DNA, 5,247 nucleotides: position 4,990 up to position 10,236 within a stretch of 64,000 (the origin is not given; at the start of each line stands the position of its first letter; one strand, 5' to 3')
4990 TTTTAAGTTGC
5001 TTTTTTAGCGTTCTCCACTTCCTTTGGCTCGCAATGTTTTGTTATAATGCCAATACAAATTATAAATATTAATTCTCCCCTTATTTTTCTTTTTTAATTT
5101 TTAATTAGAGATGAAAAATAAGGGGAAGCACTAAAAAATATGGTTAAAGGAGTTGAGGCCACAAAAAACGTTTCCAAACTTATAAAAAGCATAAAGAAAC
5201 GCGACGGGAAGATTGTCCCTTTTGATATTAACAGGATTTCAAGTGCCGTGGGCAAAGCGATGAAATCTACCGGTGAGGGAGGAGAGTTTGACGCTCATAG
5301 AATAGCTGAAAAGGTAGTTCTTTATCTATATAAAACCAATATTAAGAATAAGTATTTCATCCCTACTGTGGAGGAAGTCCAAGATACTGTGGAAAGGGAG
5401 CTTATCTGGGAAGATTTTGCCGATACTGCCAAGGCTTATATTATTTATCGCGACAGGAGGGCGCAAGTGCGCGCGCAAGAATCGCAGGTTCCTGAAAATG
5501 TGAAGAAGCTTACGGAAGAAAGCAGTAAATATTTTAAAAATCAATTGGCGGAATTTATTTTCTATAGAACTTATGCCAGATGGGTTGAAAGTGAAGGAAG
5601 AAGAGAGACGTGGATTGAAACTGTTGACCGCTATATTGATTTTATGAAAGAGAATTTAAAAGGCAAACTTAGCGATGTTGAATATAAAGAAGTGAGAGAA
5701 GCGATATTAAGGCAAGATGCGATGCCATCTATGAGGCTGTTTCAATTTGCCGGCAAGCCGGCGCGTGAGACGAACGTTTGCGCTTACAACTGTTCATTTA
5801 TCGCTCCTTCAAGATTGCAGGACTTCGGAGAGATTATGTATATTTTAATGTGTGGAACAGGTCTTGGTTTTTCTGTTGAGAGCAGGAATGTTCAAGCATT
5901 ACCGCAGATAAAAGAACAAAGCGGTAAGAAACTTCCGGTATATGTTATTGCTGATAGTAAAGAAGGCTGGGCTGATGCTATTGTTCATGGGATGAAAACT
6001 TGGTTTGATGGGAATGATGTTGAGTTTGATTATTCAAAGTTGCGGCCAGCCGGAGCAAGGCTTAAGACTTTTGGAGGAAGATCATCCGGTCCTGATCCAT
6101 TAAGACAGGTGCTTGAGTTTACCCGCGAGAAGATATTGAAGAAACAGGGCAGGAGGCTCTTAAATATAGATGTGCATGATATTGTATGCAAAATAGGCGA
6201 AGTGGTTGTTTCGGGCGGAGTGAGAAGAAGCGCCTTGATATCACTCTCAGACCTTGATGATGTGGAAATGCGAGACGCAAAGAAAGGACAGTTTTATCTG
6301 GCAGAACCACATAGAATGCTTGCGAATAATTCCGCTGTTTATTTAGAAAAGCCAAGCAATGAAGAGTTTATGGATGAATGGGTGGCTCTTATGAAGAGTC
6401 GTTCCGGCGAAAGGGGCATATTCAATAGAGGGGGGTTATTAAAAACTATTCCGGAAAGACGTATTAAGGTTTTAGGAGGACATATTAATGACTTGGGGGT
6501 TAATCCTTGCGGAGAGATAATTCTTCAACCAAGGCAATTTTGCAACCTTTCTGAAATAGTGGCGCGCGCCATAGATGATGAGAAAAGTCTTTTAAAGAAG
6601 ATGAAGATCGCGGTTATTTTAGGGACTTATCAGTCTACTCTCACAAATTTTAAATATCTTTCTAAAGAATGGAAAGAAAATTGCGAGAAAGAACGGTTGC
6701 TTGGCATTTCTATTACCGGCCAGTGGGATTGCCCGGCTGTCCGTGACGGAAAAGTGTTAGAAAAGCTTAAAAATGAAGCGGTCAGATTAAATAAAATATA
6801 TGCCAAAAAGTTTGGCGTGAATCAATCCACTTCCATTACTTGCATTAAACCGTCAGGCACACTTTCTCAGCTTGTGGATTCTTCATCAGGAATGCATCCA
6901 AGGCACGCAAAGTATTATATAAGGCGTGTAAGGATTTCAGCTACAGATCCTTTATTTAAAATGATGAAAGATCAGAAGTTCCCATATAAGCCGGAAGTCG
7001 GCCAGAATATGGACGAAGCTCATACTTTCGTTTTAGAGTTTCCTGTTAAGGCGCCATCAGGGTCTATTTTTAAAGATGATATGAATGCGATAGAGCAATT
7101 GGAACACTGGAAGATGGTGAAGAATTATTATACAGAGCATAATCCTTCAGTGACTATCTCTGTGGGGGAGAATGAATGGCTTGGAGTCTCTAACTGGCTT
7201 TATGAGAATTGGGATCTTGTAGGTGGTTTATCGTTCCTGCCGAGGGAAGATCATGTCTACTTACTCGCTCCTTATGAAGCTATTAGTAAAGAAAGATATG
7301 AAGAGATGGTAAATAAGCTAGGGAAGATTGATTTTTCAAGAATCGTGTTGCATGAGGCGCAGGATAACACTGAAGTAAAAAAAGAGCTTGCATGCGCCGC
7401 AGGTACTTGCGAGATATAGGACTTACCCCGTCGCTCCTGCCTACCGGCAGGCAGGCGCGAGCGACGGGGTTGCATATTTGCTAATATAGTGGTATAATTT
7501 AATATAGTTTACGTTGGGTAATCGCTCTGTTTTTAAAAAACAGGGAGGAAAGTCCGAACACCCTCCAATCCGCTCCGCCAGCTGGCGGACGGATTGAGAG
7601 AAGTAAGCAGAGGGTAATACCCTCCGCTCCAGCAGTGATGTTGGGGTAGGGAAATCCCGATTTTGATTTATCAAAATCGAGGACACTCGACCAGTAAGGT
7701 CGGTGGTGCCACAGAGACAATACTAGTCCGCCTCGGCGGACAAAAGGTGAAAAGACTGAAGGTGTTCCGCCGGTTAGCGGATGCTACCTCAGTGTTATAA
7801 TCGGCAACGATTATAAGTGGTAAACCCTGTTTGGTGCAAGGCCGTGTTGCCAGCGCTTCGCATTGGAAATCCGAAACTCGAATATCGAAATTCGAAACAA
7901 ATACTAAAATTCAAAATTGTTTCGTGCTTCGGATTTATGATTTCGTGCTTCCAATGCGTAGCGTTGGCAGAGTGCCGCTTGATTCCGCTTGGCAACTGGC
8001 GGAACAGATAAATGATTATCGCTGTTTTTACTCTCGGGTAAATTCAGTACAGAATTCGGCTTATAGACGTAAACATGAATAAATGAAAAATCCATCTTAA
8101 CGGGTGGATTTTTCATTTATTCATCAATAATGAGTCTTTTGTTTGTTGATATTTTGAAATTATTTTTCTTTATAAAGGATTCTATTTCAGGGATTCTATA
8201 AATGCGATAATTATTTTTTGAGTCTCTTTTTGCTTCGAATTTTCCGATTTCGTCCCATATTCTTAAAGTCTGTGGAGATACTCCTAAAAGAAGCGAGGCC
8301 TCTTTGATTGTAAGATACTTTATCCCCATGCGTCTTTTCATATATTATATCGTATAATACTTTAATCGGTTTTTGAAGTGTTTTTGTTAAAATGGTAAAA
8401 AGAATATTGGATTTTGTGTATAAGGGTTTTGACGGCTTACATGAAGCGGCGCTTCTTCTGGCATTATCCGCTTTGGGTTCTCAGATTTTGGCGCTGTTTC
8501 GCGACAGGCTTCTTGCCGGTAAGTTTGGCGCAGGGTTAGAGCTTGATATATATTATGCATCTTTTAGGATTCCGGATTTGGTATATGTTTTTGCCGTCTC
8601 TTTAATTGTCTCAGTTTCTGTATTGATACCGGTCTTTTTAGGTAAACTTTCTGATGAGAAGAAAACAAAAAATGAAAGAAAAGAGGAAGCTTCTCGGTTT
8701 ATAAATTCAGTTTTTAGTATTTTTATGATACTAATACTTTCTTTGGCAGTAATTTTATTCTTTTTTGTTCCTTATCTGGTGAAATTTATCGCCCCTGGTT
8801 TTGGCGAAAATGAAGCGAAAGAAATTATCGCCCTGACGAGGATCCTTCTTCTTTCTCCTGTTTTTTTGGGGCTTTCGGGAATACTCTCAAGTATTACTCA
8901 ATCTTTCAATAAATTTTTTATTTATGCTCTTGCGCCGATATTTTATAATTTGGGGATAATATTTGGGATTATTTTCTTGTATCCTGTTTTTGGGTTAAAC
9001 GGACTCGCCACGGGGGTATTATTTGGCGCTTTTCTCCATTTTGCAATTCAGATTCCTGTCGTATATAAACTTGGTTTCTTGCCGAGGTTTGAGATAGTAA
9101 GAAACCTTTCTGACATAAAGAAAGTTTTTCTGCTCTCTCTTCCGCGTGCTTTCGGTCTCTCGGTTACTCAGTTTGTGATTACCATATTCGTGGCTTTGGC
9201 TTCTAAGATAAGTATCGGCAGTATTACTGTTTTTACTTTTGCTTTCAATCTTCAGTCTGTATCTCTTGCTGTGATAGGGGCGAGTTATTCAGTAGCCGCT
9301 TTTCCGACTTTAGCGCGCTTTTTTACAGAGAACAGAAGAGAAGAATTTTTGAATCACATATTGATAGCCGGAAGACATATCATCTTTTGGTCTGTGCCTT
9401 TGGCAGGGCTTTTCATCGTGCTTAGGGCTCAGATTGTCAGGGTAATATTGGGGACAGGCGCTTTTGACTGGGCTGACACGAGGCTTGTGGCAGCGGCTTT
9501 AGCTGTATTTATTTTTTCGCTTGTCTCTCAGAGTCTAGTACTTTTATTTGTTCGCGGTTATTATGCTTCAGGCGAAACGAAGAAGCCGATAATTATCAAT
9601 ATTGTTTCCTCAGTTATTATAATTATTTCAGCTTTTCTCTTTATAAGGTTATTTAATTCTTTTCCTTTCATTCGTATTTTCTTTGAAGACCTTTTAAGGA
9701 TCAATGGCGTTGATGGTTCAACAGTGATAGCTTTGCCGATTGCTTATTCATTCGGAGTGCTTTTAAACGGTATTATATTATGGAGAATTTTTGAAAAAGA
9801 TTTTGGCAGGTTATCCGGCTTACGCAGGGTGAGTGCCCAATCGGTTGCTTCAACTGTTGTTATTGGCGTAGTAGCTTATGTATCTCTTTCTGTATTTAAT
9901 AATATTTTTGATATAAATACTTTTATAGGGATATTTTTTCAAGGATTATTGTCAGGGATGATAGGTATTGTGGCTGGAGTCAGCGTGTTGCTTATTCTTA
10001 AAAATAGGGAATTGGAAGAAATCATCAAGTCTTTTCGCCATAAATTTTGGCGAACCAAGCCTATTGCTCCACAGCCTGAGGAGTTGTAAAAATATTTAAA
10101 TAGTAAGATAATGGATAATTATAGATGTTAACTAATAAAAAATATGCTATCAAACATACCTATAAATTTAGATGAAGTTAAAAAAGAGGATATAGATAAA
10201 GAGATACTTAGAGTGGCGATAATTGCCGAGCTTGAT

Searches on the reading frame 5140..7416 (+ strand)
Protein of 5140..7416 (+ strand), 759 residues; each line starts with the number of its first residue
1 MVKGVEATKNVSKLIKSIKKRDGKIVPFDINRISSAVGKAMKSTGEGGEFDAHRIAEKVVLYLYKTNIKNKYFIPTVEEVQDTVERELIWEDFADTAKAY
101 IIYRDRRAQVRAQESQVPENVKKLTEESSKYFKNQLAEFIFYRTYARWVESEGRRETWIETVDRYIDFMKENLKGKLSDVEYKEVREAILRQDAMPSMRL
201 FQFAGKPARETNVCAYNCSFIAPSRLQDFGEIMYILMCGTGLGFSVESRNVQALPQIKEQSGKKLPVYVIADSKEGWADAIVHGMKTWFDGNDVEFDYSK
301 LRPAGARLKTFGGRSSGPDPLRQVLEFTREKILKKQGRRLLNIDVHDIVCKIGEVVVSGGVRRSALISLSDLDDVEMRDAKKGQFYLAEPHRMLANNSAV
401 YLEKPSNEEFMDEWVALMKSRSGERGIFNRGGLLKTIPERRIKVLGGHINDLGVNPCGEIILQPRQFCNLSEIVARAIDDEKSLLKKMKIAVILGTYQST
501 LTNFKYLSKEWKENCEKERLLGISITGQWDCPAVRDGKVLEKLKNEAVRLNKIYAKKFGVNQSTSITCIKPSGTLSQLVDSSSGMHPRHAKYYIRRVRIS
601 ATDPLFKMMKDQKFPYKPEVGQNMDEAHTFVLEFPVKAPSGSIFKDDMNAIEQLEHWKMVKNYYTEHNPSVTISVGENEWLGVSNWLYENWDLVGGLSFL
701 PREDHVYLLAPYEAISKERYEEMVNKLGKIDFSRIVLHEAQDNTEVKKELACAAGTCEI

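Call 69: search_protein_families(library=pfam, proteins=[window:5140-7416:+], max_evalue=0.00001)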
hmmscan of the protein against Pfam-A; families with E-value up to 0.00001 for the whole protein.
window:5140-7416:+ (759 aa): 4 families
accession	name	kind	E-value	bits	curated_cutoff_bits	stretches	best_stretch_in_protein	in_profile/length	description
PF03477.21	ATP-cone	-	2.6e-20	73.2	25.8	1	17-108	2-87/88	ATP cone domain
PF17975.6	RNR_Alpha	-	5.2e-12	46.6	26.4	1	121-187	6-70/101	Ribonucleotide reductase alpha domain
PF02867.20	Ribonuc_red_lgC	-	9.7e-08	31.5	23.9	0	455-527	210-290/523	Ribonucleotide reductase, barrel domain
PF21995.1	RNR-II_ins_dom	-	1e-07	32.6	27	1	263-325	32-100/107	B12-dependent ribonucleotide reductase, insertion domain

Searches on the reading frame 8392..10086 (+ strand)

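Call 69: search_protein_families(library=pfam, proteins=[window:8392-10086:+], max_evalue=0.00001)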
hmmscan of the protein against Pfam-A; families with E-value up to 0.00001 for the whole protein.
window:8392-10086:+ (565 aa): 1 family
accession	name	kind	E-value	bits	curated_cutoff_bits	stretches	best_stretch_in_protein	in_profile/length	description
PF03023.19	MurJ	-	4.7e-62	210.5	27.4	1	42-514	2-448/451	Lipid II flippase MurJ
